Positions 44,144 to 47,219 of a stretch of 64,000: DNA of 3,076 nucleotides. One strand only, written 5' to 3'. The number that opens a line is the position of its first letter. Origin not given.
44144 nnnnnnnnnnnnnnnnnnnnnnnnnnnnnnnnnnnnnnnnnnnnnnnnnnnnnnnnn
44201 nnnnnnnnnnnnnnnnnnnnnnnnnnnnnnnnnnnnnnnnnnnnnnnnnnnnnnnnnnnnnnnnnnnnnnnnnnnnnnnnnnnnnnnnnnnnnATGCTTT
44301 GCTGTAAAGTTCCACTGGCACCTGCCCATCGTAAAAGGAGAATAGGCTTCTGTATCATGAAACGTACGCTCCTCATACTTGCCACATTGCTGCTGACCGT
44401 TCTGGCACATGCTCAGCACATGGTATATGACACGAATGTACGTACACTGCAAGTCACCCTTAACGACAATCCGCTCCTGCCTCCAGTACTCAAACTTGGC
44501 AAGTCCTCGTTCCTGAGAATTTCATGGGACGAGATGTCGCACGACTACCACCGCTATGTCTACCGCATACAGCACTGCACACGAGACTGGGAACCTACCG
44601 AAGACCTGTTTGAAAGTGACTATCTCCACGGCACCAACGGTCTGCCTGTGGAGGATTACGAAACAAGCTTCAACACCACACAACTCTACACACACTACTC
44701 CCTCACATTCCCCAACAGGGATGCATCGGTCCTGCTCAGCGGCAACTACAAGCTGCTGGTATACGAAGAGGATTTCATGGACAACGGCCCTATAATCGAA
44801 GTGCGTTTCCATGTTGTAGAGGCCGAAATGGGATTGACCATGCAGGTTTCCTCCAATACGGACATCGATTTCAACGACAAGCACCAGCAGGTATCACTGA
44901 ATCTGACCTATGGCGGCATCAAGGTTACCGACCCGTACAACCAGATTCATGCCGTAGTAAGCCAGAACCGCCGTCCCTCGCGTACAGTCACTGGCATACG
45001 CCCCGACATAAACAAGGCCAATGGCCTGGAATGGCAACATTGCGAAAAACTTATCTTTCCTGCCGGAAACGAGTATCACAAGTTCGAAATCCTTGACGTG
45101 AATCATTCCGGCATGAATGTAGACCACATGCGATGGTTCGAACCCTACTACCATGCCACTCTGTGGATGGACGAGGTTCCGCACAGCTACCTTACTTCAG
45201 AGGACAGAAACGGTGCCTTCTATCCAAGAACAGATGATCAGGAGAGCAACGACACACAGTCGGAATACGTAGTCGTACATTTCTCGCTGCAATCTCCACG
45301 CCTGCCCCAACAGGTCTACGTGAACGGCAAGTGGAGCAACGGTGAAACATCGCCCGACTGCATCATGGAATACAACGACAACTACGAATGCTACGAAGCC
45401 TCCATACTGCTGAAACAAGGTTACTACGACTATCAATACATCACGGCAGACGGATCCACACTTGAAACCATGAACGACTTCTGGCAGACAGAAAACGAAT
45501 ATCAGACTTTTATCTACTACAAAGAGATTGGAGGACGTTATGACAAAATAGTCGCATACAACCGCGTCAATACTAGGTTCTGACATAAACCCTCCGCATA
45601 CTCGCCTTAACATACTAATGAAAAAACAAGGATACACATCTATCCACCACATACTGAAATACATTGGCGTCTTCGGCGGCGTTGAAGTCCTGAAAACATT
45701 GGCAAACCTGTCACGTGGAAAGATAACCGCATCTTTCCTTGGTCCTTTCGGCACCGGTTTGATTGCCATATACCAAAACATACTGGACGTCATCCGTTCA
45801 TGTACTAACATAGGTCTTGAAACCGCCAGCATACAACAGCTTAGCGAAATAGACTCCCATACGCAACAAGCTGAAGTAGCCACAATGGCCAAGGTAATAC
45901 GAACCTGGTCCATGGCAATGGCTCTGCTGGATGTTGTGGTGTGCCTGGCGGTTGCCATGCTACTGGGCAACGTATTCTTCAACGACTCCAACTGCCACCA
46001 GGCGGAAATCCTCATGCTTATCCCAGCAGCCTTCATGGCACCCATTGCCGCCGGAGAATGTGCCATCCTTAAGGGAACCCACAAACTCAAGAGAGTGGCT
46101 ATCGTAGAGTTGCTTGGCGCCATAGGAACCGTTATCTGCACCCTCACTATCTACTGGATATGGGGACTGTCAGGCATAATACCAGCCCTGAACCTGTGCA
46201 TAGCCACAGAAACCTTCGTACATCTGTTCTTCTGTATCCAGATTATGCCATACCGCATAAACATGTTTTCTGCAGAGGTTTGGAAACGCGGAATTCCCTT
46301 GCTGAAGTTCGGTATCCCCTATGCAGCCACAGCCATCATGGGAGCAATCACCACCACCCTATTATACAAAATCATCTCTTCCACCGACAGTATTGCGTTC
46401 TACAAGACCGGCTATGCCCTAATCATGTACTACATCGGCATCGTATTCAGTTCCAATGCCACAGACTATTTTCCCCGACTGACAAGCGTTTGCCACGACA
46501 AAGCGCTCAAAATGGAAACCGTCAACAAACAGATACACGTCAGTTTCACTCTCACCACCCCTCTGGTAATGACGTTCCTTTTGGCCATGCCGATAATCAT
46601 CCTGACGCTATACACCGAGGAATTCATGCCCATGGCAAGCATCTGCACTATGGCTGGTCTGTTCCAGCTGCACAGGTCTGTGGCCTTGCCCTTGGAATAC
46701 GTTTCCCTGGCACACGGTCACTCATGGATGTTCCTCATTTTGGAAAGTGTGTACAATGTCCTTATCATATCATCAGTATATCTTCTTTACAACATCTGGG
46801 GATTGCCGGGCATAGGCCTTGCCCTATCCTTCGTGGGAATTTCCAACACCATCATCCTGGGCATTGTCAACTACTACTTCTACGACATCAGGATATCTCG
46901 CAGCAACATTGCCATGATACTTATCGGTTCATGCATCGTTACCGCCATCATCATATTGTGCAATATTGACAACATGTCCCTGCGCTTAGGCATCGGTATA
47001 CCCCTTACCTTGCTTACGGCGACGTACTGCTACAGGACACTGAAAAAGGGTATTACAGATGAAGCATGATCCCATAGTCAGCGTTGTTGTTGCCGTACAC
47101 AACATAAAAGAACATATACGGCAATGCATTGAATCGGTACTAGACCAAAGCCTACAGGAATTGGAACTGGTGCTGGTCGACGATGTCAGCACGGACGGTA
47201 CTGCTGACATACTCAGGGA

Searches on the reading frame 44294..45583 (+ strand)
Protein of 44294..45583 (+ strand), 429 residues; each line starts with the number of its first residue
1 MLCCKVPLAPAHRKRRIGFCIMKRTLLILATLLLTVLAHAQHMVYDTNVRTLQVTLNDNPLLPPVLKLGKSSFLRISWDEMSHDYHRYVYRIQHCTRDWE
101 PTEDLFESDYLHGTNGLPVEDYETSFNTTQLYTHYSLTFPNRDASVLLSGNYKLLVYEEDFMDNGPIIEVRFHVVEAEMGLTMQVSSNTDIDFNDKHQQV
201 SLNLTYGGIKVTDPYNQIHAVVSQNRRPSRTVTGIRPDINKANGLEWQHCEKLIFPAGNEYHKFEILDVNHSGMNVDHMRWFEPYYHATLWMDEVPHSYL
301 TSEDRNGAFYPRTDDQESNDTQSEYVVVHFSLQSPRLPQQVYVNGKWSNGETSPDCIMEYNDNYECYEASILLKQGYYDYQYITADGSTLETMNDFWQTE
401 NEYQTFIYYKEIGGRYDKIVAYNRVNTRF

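Call 3: search_protein_families(library=pfam, proteins=[window:44294-45583:+], max_evalue=0.1)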
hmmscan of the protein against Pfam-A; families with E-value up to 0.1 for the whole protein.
window:44294-45583:+ (429 aa): 1 family
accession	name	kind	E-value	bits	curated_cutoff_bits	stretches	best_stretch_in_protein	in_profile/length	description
PF17116.11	T9SS_plug_1st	-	1.4e-39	135.3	23.9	1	49-176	1-126/126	Type 9 secretion system plug protein 1st domain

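Call 4: search_protein_families(library=ncbifam, proteins=[window:44294-45583:+], max_evalue=0.1)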
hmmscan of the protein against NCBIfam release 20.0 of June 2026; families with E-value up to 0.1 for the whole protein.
window:44294-45583:+ (429 aa): 1 family
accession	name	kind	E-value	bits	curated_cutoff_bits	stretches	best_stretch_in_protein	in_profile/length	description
NF052315.1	T9SS_plug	equivalog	4.2e-124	414.5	100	1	48-422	2-384/385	type IX secretion system plug protein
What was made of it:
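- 44357..45583 (+): T9SS plug protein. It forms a conserved pair with the TRIC gene, and the two are fused into one ORF in about 10 loci. It is linked to the cassette only in the window's clade. NF052315 414.5 bits (call 4).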

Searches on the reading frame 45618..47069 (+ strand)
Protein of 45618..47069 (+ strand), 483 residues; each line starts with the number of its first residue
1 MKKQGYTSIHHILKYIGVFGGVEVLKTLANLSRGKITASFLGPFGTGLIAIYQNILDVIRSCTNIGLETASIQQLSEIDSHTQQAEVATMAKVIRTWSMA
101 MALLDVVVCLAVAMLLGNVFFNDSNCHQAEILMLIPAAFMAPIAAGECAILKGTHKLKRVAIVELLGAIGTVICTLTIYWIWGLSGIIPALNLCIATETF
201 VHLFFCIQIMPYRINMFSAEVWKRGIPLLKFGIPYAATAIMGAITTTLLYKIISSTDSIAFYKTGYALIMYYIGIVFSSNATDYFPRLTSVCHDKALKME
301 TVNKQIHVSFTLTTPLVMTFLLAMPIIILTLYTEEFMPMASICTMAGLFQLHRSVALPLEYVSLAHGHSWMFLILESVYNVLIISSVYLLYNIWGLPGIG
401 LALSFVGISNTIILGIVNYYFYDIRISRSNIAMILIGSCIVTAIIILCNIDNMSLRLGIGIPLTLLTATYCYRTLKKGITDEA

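Call 3: search_protein_families(library=pfam, proteins=[window:45618-47069:+], max_evalue=0.1)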
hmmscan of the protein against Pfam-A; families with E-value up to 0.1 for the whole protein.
window:45618-47069:+ (483 aa): 2 families
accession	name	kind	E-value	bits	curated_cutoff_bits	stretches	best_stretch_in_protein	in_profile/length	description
PF13440.11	Polysacc_synt_3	-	2.6e-12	47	23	1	38-340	3-292/293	Polysaccharide biosynthesis protein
PF06697.18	DUF1191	-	0.094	12.8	25.8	0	218-312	48-136/183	Protein of unknown function (DUF1191)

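Call 4: search_protein_families(library=ncbifam, proteins=[window:45618-47069:+], max_evalue=0.1)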
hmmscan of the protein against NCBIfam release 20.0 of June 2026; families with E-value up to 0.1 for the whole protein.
window:45618-47069:+ (483 aa): 0 families
